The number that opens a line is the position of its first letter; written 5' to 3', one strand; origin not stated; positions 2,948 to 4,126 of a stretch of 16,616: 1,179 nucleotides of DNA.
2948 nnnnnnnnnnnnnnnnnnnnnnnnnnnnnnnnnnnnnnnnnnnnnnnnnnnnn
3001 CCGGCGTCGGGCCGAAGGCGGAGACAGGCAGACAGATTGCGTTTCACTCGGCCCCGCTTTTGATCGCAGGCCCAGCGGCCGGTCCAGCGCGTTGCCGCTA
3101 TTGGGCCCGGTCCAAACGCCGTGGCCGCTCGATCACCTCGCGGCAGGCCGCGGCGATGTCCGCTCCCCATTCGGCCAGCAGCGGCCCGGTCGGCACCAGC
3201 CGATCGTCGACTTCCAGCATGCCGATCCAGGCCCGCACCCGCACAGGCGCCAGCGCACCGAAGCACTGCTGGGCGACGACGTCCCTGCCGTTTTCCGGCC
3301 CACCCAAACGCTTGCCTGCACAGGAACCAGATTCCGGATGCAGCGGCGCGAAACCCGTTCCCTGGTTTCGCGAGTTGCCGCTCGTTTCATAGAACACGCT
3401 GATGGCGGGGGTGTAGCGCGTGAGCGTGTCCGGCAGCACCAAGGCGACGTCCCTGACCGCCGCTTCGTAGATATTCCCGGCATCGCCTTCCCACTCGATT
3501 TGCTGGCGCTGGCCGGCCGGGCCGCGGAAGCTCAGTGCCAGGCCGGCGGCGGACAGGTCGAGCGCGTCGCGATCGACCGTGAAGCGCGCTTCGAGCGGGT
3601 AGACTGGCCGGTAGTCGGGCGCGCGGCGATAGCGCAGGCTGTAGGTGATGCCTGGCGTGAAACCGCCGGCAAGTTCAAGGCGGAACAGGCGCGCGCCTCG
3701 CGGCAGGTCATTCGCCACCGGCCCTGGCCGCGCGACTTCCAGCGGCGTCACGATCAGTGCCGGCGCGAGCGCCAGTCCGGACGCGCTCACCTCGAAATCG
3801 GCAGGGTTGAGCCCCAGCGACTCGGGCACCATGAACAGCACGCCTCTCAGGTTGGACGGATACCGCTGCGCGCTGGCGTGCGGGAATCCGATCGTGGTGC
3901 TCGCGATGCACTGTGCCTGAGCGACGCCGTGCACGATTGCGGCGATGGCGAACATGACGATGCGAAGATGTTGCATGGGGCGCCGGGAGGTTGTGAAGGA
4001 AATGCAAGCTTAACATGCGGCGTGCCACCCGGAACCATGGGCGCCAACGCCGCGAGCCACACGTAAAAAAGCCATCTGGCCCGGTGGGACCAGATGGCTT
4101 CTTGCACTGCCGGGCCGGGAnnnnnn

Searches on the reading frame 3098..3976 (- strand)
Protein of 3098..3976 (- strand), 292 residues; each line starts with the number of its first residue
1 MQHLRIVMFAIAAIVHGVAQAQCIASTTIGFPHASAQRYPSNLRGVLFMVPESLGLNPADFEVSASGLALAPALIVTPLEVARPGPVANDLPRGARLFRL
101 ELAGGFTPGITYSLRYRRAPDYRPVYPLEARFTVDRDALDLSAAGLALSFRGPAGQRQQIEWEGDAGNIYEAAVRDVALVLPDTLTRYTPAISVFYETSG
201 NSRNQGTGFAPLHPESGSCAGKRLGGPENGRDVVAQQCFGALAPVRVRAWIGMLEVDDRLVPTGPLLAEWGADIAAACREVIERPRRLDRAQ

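Call 4: search_protein_families(library=pfam, proteins=[window:3098-3976:-], max_evalue=0.01)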
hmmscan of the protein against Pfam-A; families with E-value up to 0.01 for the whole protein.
window:3098-3976:- (292 aa): 0 families

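Call 5: search_protein_families(library=ncbifam, proteins=[window:3098-3976:-], max_evalue=0.01)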
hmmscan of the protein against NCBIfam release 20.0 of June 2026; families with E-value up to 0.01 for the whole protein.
window:3098-3976:- (292 aa): 0 families
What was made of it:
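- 3098..3976 (-): G5: secreted 292-aa ORF of unknown function. Membership in the system is not supported. No family match (calls 4, 5).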
